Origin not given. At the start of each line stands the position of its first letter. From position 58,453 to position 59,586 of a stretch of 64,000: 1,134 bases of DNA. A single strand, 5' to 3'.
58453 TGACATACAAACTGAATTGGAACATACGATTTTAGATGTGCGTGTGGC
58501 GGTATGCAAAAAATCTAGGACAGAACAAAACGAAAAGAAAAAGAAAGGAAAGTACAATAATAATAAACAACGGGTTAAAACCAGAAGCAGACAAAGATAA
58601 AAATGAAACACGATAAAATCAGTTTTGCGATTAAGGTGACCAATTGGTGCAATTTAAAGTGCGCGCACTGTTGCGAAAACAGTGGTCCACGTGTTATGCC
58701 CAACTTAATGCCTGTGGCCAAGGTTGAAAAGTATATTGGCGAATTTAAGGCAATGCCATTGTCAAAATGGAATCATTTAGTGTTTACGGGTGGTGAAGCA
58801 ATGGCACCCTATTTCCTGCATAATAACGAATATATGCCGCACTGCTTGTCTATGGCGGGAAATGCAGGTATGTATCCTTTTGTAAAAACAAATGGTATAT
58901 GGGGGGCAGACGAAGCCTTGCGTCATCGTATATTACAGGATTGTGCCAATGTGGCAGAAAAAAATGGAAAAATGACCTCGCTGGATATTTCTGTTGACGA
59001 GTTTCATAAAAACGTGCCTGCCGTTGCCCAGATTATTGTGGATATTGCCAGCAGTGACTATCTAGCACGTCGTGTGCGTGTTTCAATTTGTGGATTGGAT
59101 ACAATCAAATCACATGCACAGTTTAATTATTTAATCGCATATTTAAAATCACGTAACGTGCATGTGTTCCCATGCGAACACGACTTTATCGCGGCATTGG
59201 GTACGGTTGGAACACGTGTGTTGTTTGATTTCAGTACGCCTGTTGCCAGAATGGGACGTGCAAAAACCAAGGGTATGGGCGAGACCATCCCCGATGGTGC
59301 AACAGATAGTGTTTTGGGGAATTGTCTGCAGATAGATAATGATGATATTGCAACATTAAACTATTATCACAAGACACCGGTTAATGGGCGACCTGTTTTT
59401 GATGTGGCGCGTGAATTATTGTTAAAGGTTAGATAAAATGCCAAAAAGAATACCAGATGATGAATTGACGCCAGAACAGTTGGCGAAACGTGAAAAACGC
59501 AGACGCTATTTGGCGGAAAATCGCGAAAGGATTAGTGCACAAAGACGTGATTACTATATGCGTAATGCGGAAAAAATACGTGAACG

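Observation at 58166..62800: Uncharacterised five-gene operon: HNH nuclease, radical SAM, basic repeat protein and two paralogs, next to tRNA-Gly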

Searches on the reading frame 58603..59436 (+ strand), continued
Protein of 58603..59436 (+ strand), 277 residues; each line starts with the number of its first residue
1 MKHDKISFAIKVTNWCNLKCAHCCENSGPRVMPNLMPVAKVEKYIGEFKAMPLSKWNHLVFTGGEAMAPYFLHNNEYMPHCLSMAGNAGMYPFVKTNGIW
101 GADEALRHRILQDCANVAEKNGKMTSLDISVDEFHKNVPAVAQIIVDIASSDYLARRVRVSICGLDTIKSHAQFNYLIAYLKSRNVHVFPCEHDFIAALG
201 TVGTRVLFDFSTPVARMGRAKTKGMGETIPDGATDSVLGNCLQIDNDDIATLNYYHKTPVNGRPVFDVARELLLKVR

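Call 30: search_solved_structures(query=A1, max_evalue=1, show_alignments=2)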
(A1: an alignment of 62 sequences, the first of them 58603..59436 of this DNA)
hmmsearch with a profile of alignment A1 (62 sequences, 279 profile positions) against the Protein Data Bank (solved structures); distinct sequences matched with E-value up to 1: 9.
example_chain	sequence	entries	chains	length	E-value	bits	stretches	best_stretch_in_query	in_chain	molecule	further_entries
8ai6_A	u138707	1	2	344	1.9e-12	50.6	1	9-202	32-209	Putative peptide biosynthesis protein YydG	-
8ai1_A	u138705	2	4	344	2e-12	50.5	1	9-201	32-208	Putative peptide biosynthesis protein YydG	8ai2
8ai3_A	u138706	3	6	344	2e-12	50.5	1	9-201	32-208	Putative peptide biosynthesis protein YydG | Radical SAM core domain-containing protein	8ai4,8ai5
6efn_A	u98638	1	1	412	0.0018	21.2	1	6-66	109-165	Sporulation killing factor maturation protein SkfB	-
2a5h_A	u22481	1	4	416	0.0018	21.1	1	10-68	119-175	L-lysine 2,3-aminomutase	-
7tol_A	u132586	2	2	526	0.023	17.5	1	8-66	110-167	glycerol dibiphytanyl glycerol tetraether - macrocyclic archaeol synthase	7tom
5wgg_A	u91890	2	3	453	0.11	15.3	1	7-105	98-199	Radical SAM domain protein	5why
9gm3_A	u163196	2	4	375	0.79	12.5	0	8-100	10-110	ChlB radical SAM domain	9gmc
7bkf_A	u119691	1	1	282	0.94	12.3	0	75-151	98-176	Putative polysaccharide deacetylase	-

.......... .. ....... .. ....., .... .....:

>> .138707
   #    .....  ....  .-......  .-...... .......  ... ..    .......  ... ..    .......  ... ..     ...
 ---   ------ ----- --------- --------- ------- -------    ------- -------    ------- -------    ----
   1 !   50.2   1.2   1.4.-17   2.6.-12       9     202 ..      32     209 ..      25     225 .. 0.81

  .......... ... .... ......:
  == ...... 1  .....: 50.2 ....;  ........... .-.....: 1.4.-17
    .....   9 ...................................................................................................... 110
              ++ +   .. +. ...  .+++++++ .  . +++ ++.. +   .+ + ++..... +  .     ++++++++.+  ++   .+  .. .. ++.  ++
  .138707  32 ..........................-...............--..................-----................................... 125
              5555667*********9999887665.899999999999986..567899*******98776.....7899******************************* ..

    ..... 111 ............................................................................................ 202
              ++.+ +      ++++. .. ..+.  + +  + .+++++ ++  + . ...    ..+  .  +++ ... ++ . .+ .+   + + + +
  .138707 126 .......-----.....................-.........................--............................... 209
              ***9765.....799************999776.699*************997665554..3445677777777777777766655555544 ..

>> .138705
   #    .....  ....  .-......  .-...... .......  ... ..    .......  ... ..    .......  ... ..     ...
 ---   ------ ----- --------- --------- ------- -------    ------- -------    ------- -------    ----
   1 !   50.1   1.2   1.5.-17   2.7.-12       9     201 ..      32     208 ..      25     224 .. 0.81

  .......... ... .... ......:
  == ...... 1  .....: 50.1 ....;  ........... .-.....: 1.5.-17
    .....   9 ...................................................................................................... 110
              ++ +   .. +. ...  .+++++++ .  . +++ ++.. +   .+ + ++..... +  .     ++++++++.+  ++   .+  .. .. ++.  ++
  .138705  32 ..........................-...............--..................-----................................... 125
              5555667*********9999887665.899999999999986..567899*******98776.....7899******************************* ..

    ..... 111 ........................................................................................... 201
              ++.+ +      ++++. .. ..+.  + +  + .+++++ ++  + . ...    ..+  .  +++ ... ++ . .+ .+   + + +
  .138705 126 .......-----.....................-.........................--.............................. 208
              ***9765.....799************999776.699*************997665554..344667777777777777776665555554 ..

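Call 36: predict_structure(alignment_id=A1)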
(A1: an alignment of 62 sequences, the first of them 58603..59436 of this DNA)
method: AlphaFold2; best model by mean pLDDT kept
length: 277 residues; sequences in the alignment: 62
mean_pLDDT: 95.9   pTM: 0.92
mean pLDDT of the five models: 95.9, 95.7, 95.1, 93.8, 92.7
residues with pLDDT >= 90: 261; 70-90: 14; 50-70: 2; < 50: 0
segments of 3 or more residues with pLDDT < 50: none
pLDDT, mean of each block of 10 residues (from residue 1): 86 97 92 97 98 96 97 98 98 98 99 99 97 97 98 98 96 98 97 94 96 92 90 92 98 97 97 96
secondary structure, 60 per line:
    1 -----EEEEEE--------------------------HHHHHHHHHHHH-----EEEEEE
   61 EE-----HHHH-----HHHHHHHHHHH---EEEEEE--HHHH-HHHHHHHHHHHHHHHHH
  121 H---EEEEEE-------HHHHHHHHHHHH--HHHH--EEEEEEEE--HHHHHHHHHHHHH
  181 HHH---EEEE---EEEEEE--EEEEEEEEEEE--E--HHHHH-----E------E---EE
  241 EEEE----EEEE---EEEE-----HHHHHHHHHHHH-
elements in order: E6-11 H38-49 E55-62 H68-71 H77-87 E91-96 H99-102 H104-121 E125-130 H138-149 H152-155 E158-165 H168-183 E187-190 E194-199 E202-212 H218-222 E239-244 E249-252 E256-259 H265-276

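Call 39: find_related_loci(query=A1, collection=genome_contigs, flank=6000)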
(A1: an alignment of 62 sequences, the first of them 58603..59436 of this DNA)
Query A1 (277 aa) in genome_contigs; peptide patterns used: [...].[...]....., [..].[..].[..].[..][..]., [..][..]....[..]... (x = any residue, [..] = any of these).
166 stretches matched a pattern; 68 encode a relative of the query (tblastn E <= 1e-3); 66 distinct loci.
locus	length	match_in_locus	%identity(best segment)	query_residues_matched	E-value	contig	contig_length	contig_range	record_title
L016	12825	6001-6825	73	3-277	2e-140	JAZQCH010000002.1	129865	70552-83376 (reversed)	MAG: Candidatus Enterousia sp. isolate T1900044638_TS20190104.MAGScoT_cleanbin_000052 SGB_1211_k141_46608, whole genome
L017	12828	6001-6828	57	4-277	2e-105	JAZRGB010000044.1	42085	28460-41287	MAG: Candidatus Enterousia sp. isolate T1900045493_YK20190187.MAGScoT_cleanbin_000028 SGB_7394_k141_1389249, whole genom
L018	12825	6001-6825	54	5-277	8e-101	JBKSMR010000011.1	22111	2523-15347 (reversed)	MAG: Alphaproteobacteria bacterium isolate 125_22-69 k141_2784835, whole genome shotgun sequence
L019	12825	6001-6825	54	5-277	1e-100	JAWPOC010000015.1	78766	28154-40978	MAG: Alphaproteobacteria bacterium isolate KA0024-133 k141_2393836, whole genome shotgun sequence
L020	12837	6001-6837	53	1-277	1e-99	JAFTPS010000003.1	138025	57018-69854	MAG: Alphaproteobacteria bacterium isolate RGIG4037 Roe_deer_Cecum-5__c1035, whole genome shotgun sequence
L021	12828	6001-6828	54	4-277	9e-98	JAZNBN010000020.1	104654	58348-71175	MAG: Candidatus Enterousia sp. isolate T1900044741_TS20190207.MAGScoT_cleanbin_000046 SGB_2069_k141_3316778, whole genom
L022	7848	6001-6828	54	4-277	1e-96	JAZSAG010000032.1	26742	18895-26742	MAG: Candidatus Enterousia sp. isolate T1900044938_TS20190404.MAGScoT_cleanbin_000029 SGB_3452_k141_499751, whole genome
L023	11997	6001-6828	53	4-277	1e-95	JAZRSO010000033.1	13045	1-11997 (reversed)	MAG: Candidatus Enterousia sp. isolate T1900045346_YK20190036.MAGScoT_cleanbin_000031 SGB_6715_k141_779676, whole genome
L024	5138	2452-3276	53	5-277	2e-95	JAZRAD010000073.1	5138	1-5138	MAG: Candidatus Enterousia sp. isolate T1900045145_TC20190139.MAGScoT_cleanbin_000014 SGB_4937_k141_3227275, whole genom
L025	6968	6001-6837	51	1-277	2e-95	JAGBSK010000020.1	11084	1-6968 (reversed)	MAG: Alphaproteobacteria bacterium isolate RGIG9404 Yak_Cecum-1__c386894, whole genome shotgun sequence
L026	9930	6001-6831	53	3-277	7e-95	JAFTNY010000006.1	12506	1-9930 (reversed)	MAG: Alphaproteobacteria bacterium isolate RGIG3991 Roe_deer_Cecum-4__c66878, whole genome shotgun sequence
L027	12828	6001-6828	53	4-277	7e-94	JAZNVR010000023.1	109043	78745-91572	MAG: Candidatus Enterousia sp. isolate T1900044788_TS20190254.MAGScoT_cleanbin_000026 SGB_2627_k141_1866096, whole genom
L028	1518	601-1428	52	4-277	8e-100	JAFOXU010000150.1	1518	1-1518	MAG: Alphaproteobacteria bacterium isolate RGIG896 Dairy_cattle_Rectum-3__c373596, whole genome shotgun sequence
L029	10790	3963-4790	49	4-277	5e-88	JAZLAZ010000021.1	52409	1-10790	MAG: Candidatus Enterousia sp. isolate T1900045067_TC20190061.MAGScoT_cleanbin_000021 SGB_4608_k141_2996055, whole genom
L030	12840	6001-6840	48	4-277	1e-84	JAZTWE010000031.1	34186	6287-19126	MAG: Candidatus Enterousia sp. isolate T1900045334_YK20190023.MAGScoT_cleanbin_000100 SGB_6575_k141_3885124, whole genom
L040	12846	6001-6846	39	3-276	2e-61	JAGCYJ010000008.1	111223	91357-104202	MAG: Alphaproteobacteria bacterium isolate RGIG10235 Yak_Rumen-5__c1486650, whole genome shotgun sequence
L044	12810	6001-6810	39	5-275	1e-59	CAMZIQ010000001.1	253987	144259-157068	MAG TPA_asm: uncultured proteobacterium isolate SRR10912534_bin.71_metaWRAP_v1.3_MAG genome assembly, contig: ERZ1421001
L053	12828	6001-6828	37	5-277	2e-56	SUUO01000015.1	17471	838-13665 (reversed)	MAG: Alphaproteobacteria bacterium isolate SIG48 NODE_15730_length_17471_cov_1.939691, whole genome shotgun sequence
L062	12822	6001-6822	36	5-277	3e-54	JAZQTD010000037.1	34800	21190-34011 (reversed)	MAG: Candidatus Enterousia sp. isolate T1900045192_TC20190188.MAGScoT_cleanbin_000014 SGB_5297_k141_524838, whole genome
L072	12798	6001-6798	38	5-268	1e-49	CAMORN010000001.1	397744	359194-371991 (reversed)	MAG: uncultured Alphaproteobacteria bacterium isolate SRR873606_bin.79_metaWRAP_v1.3_MAG genome assembly, contig: NODE_4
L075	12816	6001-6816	38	5-276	1e-59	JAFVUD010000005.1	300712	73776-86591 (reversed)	MAG: Alphaproteobacteria bacterium isolate RGIG5397 Sheep_Colon-3__c913026, whole genome shotgun sequence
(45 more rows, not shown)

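Call 63: search_protein_families(library=phrogs, proteins=[L008:10117-11211:+, L010:10737-12356:+, L004:10849-11418:+, L017:6831-7964:+, L040:6870-8072:+, L044:6830-8014:+, L053:7457-8524:+, L062:6830-7444:+, L072:6843-7916:+], max_evalue=0.01)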
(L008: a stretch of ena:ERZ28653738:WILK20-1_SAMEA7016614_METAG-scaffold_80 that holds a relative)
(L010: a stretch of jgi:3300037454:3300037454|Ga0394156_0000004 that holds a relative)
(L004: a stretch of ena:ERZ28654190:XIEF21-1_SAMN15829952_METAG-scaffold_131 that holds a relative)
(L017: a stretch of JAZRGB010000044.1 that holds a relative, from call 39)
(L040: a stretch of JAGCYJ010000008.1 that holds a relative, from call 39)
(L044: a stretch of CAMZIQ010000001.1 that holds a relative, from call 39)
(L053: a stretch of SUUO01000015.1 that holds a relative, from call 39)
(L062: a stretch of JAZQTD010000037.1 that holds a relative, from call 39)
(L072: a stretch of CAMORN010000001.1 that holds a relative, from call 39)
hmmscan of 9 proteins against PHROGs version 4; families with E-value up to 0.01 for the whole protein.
L008:10117-11211:+ (364 aa): 0 families

L010:10737-12356:+ (539 aa): 0 families

L004:10849-11418:+ (189 aa): 0 families

L017:6831-7964:+ (377 aa): 0 families

L040:6870-8072:+ (400 aa): 0 families

L044:6830-8014:+ (394 aa): 1 family
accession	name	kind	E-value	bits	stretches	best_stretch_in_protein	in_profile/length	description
phrog_1272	-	tail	0.0089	14.7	0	133-329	1127-1289/1606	tail length tape measure protein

L053:7457-8524:+ (355 aa): 0 families

L062:6830-7444:+ (204 aa): 0 families

L072:6843-7916:+ (357 aa): 0 families

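Call 64: search_protein_families(library=pfam, proteins=[L008:10117-11211:+, L010:10737-12356:+, L004:10849-11418:+, L017:6831-7964:+, L040:6870-8072:+, L044:6830-8014:+, L053:7457-8524:+, L062:6830-7444:+, L072:6843-7916:+], max_evalue=0.01)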
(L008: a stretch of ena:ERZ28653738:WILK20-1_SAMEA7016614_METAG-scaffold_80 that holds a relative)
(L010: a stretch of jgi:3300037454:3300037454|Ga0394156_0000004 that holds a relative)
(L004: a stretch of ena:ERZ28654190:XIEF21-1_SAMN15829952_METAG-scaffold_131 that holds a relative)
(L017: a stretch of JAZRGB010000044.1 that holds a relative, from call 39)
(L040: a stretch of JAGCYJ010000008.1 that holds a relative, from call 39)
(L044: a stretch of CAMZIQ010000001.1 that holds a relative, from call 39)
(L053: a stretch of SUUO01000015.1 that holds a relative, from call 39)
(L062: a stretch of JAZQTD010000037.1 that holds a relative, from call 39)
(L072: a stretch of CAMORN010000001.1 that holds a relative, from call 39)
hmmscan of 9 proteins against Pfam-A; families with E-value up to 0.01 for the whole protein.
L008:10117-11211:+ (364 aa): 0 families

L010:10737-12356:+ (539 aa): 0 families

L004:10849-11418:+ (189 aa): 0 families

L017:6831-7964:+ (377 aa): 0 families

L040:6870-8072:+ (400 aa): 0 families

L044:6830-8014:+ (394 aa): 0 families

L053:7457-8524:+ (355 aa): 0 families

L062:6830-7444:+ (204 aa): 0 families

L072:6843-7916:+ (357 aa): 0 families

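Call 69: find_related_loci(query=A1, collection=viral_contigs, flank=5000)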
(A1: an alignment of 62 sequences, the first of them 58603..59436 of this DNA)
Query A1 (277 aa) in viral_contigs; peptide patterns used: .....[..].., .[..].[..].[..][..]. (x = any residue, [..] = any of these).
48 stretches matched a pattern, but none encodes a relative of the query by tblastn (E <= 1e-3).

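Call 75: search_protein_families(library=pfam, proteins=[L017:4164-5885:+, L075:6856-8586:+, L027:4898-5776:+, L026:7108-8037:+], max_evalue=0.01)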
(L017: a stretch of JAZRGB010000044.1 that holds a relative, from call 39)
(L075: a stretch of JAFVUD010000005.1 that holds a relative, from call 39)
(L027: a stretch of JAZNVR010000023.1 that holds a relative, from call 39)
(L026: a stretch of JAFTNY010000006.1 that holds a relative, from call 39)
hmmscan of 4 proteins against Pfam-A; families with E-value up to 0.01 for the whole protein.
L017:4164-5885:+ (573 aa): 0 families

L075:6856-8586:+ (576 aa): 0 families

L027:4898-5776:+ (292 aa): 0 families

L026:7108-8037:+ (309 aa): 0 families

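Call 90: search_dna_similar(query=window:58603-59436:+, collection=phages, mode=protein, max_evalue=0.001, max_rows=8)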
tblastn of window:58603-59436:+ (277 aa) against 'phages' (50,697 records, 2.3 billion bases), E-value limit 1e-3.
No match.

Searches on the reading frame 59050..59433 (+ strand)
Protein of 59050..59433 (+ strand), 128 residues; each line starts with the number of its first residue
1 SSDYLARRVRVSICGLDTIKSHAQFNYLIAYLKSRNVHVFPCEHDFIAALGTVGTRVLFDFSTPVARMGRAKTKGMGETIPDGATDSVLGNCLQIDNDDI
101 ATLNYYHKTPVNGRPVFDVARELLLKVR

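Call 50: search_solved_structures(query=A2, max_evalue=10, show_alignments=3)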
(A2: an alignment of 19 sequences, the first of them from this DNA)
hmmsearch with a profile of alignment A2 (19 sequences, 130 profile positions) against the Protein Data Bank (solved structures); distinct sequences matched with E-value up to 10: 2.
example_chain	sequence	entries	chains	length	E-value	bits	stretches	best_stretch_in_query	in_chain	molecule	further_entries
3iq1_A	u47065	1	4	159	0.31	14.2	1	7-55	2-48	DPS family protein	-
4lxq_A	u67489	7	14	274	1.3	12.2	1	86-124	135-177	WlaRD, a sugar 3N-formyl transferase | WlaRD a sugar 3N formyltransferase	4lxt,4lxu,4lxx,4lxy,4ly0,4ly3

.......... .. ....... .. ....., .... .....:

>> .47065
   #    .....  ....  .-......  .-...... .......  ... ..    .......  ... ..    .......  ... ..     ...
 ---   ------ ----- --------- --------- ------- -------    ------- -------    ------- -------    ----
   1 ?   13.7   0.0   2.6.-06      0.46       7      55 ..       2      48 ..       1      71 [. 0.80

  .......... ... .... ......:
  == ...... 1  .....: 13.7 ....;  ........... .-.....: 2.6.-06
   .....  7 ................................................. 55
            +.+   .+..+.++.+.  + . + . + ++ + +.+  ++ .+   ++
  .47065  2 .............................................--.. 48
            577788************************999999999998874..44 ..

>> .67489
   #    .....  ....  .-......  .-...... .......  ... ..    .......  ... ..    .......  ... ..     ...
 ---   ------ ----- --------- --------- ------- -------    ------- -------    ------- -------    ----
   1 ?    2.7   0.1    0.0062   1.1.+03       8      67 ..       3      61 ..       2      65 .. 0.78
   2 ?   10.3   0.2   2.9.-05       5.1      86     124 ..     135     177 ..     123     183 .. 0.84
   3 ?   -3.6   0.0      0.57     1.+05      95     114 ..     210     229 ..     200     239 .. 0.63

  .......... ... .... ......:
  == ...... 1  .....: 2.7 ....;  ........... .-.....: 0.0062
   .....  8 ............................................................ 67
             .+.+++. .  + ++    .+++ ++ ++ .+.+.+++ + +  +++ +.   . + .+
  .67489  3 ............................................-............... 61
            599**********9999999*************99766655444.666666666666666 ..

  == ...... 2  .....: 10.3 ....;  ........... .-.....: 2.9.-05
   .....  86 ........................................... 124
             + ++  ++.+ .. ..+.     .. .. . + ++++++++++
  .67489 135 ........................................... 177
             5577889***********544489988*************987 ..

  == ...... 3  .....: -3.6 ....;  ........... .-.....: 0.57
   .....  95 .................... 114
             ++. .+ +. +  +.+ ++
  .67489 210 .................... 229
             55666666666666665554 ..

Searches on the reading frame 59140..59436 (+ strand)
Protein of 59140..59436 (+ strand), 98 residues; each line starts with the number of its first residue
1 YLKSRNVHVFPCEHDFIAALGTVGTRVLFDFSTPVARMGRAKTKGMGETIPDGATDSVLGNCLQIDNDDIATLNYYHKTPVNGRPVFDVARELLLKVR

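Call 46: search_solved_structures(query=window:59140-59436:+, max_evalue=10, show_alignments=3)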
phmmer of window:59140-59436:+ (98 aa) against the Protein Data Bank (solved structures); distinct sequences matched with E-value up to 10: 0.
